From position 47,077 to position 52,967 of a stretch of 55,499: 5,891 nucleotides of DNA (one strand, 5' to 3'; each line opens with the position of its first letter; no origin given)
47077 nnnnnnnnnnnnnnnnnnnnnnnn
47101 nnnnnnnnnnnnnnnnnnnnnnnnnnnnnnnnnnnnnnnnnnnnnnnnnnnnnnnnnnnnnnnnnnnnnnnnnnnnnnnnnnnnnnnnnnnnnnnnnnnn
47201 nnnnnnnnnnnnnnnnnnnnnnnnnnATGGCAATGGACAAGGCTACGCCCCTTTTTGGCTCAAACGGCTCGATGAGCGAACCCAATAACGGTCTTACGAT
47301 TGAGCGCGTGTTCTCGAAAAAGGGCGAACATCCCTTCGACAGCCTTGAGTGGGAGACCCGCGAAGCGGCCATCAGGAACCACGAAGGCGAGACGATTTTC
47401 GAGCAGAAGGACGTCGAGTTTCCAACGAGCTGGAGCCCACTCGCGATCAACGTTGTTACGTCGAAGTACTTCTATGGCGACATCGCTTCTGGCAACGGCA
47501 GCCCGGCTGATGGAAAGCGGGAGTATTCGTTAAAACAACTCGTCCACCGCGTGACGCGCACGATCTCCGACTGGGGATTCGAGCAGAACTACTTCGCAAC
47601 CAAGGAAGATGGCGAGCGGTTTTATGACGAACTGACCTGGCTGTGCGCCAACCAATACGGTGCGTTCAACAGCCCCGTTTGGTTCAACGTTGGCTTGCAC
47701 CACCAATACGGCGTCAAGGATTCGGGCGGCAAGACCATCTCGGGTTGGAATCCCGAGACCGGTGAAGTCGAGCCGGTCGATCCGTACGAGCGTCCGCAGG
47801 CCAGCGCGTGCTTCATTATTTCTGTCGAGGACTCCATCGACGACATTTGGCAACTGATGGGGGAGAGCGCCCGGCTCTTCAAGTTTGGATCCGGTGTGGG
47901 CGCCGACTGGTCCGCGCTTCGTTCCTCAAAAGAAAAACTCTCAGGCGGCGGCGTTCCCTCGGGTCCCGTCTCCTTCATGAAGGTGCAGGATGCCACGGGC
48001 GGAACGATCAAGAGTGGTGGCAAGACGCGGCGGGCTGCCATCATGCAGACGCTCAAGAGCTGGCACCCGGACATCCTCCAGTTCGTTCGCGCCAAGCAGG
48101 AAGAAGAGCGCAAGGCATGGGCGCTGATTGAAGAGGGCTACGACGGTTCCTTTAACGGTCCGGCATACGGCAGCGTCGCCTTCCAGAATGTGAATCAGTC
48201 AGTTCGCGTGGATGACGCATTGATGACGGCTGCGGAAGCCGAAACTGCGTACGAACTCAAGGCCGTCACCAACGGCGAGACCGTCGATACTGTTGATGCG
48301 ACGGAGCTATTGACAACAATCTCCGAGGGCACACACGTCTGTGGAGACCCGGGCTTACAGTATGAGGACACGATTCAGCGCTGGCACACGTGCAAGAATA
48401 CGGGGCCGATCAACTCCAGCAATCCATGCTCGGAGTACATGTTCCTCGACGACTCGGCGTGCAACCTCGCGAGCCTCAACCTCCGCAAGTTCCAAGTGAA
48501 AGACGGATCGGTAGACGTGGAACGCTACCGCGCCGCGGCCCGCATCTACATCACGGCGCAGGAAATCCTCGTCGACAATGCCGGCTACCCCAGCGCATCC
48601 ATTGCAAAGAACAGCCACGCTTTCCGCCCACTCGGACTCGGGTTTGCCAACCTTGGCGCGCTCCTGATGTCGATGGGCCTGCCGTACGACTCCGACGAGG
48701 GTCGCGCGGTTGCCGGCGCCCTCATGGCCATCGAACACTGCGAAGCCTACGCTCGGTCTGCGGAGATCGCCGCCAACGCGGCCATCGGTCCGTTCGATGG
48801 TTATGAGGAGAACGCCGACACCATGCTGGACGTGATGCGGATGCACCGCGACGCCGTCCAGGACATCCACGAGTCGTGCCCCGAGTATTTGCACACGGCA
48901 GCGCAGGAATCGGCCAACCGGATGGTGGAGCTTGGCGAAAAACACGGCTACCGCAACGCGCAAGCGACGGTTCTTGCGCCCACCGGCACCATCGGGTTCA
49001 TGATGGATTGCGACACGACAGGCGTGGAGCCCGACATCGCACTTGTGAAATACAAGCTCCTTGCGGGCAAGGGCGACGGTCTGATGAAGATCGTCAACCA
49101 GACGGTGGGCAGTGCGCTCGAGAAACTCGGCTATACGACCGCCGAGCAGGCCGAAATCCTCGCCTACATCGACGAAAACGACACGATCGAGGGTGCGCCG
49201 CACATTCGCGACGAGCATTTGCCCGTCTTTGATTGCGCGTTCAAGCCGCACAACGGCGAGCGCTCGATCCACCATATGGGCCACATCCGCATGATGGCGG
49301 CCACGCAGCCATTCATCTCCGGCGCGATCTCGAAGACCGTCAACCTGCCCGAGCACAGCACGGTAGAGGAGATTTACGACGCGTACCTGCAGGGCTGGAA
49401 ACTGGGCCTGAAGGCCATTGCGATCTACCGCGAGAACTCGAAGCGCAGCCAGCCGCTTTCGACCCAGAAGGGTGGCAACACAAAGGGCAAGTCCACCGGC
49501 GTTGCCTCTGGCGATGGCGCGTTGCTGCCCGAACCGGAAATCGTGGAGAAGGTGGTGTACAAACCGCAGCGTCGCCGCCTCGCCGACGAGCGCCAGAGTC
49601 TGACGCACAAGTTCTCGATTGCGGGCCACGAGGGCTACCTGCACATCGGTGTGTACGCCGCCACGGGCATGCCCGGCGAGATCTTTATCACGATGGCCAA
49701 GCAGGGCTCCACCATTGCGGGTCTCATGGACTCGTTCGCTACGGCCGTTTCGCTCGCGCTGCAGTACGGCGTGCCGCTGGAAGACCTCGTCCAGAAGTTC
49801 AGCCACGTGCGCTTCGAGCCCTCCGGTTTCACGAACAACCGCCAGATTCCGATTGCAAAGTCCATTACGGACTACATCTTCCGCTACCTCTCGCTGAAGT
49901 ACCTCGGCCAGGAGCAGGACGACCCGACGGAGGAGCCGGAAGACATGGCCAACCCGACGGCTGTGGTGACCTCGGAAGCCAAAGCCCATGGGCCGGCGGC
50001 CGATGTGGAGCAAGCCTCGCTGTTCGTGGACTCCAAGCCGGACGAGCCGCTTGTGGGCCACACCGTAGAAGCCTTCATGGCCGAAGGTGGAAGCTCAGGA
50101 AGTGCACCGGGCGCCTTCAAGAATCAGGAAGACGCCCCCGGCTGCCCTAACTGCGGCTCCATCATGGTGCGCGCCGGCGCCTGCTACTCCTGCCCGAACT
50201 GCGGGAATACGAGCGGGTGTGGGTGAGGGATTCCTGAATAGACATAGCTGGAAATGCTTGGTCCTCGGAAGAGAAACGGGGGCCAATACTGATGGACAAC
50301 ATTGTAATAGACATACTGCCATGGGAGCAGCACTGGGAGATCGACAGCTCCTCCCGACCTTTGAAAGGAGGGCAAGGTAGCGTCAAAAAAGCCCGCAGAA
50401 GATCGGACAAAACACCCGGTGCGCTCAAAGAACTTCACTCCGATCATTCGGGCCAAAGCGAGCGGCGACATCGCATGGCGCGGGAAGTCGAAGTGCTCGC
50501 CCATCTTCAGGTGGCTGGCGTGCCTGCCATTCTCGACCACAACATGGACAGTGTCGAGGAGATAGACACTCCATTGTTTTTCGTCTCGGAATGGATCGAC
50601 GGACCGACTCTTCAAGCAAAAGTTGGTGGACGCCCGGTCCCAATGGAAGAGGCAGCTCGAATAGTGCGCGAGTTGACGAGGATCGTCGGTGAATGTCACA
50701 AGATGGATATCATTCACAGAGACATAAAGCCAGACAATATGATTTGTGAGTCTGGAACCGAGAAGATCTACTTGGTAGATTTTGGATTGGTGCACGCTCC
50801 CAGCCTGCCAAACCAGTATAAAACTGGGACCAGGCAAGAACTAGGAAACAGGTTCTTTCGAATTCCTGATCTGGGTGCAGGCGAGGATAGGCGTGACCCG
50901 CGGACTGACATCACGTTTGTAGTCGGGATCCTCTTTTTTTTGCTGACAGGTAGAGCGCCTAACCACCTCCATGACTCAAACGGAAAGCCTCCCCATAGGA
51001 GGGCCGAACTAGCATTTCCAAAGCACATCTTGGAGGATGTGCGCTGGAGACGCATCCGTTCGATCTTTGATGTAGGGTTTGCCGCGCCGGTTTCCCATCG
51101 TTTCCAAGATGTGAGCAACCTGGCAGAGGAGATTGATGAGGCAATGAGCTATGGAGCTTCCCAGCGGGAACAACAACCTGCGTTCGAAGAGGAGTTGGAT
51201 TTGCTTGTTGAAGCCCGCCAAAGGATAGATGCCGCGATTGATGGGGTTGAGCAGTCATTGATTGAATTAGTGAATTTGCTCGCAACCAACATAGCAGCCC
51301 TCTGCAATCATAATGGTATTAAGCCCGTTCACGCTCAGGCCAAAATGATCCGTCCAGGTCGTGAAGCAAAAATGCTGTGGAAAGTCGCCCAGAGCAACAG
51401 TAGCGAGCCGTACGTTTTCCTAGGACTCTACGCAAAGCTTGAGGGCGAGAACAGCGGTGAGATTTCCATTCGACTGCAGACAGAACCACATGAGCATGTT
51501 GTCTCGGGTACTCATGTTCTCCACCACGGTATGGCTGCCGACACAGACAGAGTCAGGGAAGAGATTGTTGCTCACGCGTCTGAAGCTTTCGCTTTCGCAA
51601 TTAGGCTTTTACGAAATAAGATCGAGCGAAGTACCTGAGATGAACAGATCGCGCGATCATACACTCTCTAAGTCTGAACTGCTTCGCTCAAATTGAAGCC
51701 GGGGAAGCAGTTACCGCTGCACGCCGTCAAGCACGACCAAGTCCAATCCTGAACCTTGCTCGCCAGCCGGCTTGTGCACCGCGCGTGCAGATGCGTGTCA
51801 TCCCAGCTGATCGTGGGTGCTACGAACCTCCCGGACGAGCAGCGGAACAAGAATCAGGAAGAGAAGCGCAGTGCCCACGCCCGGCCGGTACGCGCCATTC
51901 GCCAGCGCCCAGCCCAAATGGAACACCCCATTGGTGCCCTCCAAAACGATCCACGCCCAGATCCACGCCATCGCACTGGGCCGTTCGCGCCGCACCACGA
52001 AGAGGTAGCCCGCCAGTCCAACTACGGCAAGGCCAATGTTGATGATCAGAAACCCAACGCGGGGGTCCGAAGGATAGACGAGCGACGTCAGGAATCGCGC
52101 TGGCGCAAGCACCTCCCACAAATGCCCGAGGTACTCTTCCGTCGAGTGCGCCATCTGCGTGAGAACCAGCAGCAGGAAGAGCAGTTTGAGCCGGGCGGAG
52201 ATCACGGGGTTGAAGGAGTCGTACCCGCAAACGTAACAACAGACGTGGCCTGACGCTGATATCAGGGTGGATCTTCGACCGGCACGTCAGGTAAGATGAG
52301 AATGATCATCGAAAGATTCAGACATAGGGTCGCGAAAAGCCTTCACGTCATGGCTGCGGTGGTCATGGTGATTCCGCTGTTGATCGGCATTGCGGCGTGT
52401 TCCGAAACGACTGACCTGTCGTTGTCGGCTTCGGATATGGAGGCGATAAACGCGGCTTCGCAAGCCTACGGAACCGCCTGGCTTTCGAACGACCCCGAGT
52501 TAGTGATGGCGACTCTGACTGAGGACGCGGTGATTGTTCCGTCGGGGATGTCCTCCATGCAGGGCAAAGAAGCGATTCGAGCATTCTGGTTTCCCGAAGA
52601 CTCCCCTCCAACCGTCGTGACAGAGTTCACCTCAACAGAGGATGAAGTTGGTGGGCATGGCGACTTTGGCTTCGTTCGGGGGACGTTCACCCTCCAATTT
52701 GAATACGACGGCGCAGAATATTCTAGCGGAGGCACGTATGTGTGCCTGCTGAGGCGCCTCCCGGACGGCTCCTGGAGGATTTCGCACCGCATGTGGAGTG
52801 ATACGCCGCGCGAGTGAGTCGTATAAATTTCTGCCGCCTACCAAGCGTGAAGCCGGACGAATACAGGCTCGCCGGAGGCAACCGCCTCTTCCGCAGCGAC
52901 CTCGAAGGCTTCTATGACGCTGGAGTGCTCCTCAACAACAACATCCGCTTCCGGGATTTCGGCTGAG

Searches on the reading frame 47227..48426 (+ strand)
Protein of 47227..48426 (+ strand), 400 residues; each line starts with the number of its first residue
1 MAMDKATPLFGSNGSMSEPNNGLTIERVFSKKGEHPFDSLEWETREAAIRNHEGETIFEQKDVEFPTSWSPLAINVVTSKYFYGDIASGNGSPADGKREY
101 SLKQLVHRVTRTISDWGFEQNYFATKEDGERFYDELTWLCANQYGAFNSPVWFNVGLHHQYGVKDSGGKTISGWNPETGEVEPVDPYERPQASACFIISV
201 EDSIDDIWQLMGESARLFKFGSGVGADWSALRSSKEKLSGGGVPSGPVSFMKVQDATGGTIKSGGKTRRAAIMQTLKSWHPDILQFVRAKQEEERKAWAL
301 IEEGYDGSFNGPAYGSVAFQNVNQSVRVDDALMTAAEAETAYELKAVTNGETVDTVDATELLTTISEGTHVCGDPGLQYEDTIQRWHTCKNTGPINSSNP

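Call 6: find_related_loci(query=window:47227-48426:+, collection=genome_contigs, flank=4000)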
Query window:47227-48426:+ (400 aa) in genome_contigs; peptide patterns used: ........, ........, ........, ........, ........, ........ (x = any residue, [..] = any of these).
598 stretches matched a pattern (row limit reached: there are more); 560 encode a relative of the query (tblastn E <= 1e-3); the best 80 are kept; 80 distinct loci.
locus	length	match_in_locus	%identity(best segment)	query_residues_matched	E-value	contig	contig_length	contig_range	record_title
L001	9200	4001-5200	87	1-400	0e+0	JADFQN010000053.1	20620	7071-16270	MAG: Bacteroidetes bacterium isolate B7T1B5 B7T1B5_NODE2215, whole genome shotgun sequence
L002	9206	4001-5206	82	1-400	0e+0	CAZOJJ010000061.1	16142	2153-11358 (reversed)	MAG TPA_asm: uncultured Rhodothermales bacterium isolate SRP268622_co1_299 genome assembly, contig: NODE_8076_length_161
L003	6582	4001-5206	80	1-400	0e+0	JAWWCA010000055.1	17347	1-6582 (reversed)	MAG: Rubricoccaceae bacterium isolate HN16.bin.25 k141_1469462_length_17347_cov_30.7483, whole genome shotgun sequence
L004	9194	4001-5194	80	1-400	0e+0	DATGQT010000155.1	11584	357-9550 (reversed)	MAG TPA_asm: Rubricoccaceae bacterium isolate SMAG_U10431 k141_1448542, whole genome shotgun sequence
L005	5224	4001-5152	81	17-400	0e+0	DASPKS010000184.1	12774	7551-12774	MAG TPA_asm: Rubricoccaceae bacterium isolate SMAG_U12042 k141_1116368, whole genome shotgun sequence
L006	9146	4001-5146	81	19-400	0e+0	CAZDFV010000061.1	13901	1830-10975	MAG TPA_asm: uncultured Rhodothermales bacterium isolate SRP063590_co1_117 genome assembly, contig: NODE_4534_length_139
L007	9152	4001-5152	79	17-400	0e+0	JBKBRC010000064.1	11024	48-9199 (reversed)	MAG: Rubricoccaceae bacterium isolate 21H_022.bin.3 NODE_2417_length_11024_cov_27.653123, whole genome shotgun sequence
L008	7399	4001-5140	81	21-400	0e+0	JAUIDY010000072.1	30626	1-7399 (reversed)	MAG: Rhodothermia bacterium isolate 8_bin.12 NODE_1636_length_30626_cov_1.278927, whole genome shotgun sequence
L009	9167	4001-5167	79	12-400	0e+0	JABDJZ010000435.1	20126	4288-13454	MAG: Rhodothermales bacterium isolate SS_bin_36 k127_4085143, whole genome shotgun sequence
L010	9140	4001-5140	81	21-400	0e+0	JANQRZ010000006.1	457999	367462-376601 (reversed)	MAG: Rhodothermales bacterium isolate IP29b_bin.81 k99_553057, whole genome shotgun sequence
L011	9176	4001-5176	79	7-400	0e+0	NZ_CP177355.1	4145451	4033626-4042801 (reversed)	Rubrivirga sp. IMCC43871 chromosome, complete genome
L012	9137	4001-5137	82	22-400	0e+0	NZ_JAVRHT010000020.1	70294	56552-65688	Rubrivirga litoralis strain F394 20, whole genome shotgun sequence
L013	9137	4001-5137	82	22-400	0e+0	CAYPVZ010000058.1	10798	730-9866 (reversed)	MAG TPA_asm: uncultured Rhodothermales bacterium isolate binchicken_co237_18 genome assembly, contig: NODE_3308_length_1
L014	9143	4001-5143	81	20-400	0e+0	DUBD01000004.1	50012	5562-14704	MAG TPA_asm: Bacteroidetes bacterium isolate UWMA-0293 NODE_1016_length_50012_cov_0.096808, whole genome shotgun sequenc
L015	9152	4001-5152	80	17-400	0e+0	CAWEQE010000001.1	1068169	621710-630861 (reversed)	MAG: Rubricoccaceae bacterium isolate MFD01721.bin.2.107 genome assembly, contig: contig_13259, whole genome shotgun seq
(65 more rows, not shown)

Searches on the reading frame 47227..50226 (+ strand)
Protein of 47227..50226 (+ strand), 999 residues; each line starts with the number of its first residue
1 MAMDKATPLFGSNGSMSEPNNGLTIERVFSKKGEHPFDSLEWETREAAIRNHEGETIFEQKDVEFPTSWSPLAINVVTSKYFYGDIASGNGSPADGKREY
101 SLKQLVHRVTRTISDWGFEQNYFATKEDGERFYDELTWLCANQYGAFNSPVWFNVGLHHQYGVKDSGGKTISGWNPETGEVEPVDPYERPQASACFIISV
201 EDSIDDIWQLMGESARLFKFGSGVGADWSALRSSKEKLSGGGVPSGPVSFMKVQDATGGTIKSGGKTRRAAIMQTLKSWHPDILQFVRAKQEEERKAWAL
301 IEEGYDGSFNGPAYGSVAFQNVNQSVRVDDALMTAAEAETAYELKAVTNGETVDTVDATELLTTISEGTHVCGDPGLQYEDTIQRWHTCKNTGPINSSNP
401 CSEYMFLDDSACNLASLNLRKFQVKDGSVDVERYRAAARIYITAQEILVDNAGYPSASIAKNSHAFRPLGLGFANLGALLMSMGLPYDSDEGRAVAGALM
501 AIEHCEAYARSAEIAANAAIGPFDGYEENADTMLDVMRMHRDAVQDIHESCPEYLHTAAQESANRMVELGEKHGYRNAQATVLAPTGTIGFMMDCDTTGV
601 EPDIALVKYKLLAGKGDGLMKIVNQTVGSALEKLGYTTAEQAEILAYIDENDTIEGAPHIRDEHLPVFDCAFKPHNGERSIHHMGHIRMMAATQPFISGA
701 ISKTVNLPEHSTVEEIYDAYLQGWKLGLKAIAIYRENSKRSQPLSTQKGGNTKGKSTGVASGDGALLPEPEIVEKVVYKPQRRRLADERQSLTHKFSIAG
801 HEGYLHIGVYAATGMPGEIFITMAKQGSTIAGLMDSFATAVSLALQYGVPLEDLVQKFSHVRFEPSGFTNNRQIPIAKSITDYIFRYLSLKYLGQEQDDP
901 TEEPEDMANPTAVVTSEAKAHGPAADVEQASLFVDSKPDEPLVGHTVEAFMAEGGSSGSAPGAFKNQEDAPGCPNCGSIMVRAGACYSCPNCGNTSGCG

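Call 9: search_protein_families(library=pfam, proteins=[window:47227-50226:+], max_evalue=1)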
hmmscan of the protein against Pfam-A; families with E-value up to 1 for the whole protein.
window:47227-50226:+ (999 aa): 4 families
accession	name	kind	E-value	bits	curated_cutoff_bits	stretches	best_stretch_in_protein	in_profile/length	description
PF02867.20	Ribonuc_red_lgC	-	3.4e-126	422.4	23.9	1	193-734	1-523/523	Ribonucleotide reductase, barrel domain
PF08471.15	Ribonuc_red_2_N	-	2.9e-19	69.6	27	1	53-143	1-103/103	Class II vitamin B12-dependent ribonucleotide reductase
PF12637.14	TSCPD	-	4.9e-11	43.2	22.8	1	801-889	12-85/88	TSCPD domain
PF21349.2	RUBY_RBDX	-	0.64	10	26.5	0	973-994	3-24/30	Rubrerythrin, rubredoxin-like domain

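Call 10: search_protein_families(library=ncbifam, proteins=[window:47227-50226:+], max_evalue=1)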
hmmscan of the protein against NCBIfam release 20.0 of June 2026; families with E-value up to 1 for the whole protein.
window:47227-50226:+ (999 aa): 24 families
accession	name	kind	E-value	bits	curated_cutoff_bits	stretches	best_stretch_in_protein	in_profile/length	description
NF005122.0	PRK06556.1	equivalog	0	1331.6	859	1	17-998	18-959/960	vitamin B12-dependent ribonucleotide reductase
NF005736.0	PRK07562.1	equivalog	9.2e-271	901.3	1737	5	304-648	379-736/1222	vitamin B12-dependent ribonucleotide reductase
TIGR02504.1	NrdJ_Z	equivalog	1.5e-163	545.7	399.95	1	103-744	3-606/606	adenosylcobalamin-dependent ribonucleoside-diphosphate reductase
NF006417.0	PRK08665.1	equivalog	1.3e-113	380.7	961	2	318-996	197-757/759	vitamin B12-dependent ribonucleotide reductase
NF005010.0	PRK06406.1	subfamily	1.3e-74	251.9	1125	3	319-522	354-556/771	vitamin B12-dependent ribonucleotide reductase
TIGR02506.1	NrdE_NrdA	equivalog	1.3e-64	218.7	341.05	1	188-732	74-610/616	ribonucleoside-diphosphate reductase subunit alpha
NF006207.0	PRK08332.1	equivalog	1.2e-40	138.8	2400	2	400-747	1241-1565/1684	vitamin B12-dependent ribonucleotide reductase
NF005401.0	PRK06948.1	subfamily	1.4e-38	133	906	2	208-613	108-488/604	ribonucleotide reductase-like protein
NF006577.0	PRK09102.1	equivalog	6.8e-36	123.7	620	2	194-517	93-406/604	ribonucleoside-diphosphate reductase subunit alpha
NF005544.0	PRK07207.1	equivalog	2.4e-35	121.6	965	2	188-290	367-469/965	ribonucleoside-diphosphate reductase subunit alpha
NF005101.0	PRK06539.1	equivalog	5.7e-34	117.2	988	2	359-758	399-782/822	ribonucleoside-diphosphate reductase subunit alpha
NF005991.0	PRK08115.1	equivalog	2.7e-29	101.8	854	2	353-751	430-784/858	vitamin B12-dependent ribonucleotide reductase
NF009029.0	PRK12365.1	equivalog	2.2e-27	95.4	1350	1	190-738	452-995/1046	ribonucleoside-diphosphate reductase subunit alpha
NF006279.0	PRK08447.1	equivalog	1.8e-23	82.9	1082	2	189-404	210-429/789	ribonucleoside-diphosphate reductase subunit alpha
TIGR04170.1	RNR_1b_NrdE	exception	1.4e-21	76.5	750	2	354-602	329-588/698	class 1b ribonucleoside-diphosphate reductase subunit alpha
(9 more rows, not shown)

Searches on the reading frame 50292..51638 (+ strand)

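Call 9: search_protein_families(library=pfam, proteins=[window:50292-51638:+], max_evalue=1)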
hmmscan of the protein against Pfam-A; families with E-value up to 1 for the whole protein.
window:50292-51638:+ (448 aa): 7 families
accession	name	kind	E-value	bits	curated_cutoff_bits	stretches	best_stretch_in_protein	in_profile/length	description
PF00069.31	Pkinase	-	5.8e-23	82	31.7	1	25-247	9-220/263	Protein kinase domain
PF07714.23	PK_Tyr_Ser-Thr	-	1.5e-07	31.4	23.1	1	26-183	10-165/258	Protein tyrosine and serine/threonine kinase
PF01636.29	APH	-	1.3e-06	28.8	23.2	2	58-138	33-110/239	Phosphotransferase enzyme family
PF03109.22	ABC1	-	0.0053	16.4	22.9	1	92-169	140-216/244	ABC1 atypical kinase-like domain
PF06293.20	Kdo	-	0.012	15.5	21.3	1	59-164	55-166/207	Lipopolysaccharide kinase (Kdo/WaaP) family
PF22303.2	OspG_kinase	-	0.13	12.7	27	1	130-168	93-131/152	Protein kinase OspG, kinase domain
PF16357.10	PepSY_TM_like_2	-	0.17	12.3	27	1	208-251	16-59/197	Putative PepSY_TM-like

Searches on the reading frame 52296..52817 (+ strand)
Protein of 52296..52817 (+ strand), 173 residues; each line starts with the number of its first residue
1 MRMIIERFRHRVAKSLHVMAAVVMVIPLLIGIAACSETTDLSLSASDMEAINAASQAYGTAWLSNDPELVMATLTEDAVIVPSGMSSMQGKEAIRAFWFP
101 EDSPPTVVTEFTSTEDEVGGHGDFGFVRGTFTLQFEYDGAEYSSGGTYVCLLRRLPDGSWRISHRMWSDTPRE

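Call 62: search_protein_families(library=pfam, proteins=[window:52296-52817:+], max_evalue=0.001)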
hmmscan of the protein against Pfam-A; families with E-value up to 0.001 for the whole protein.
window:52296-52817:+ (173 aa): 4 families
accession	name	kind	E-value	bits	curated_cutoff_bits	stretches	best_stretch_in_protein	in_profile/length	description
PF14534.12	DUF4440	-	3.5e-12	47.1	25.2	1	51-162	1-107/107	Domain of unknown function (DUF4440)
PF12680.13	SnoaL_2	-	7.9e-08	33.3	27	1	57-160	3-99/102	SnoaL-like domain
PF13474.12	SnoaL_3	-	2.9e-07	31.3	22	1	51-168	1-117/121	SnoaL-like domain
PF13577.12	SnoaL_4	-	2.1e-06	28.2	24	1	45-165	3-125/126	SnoaL-like domain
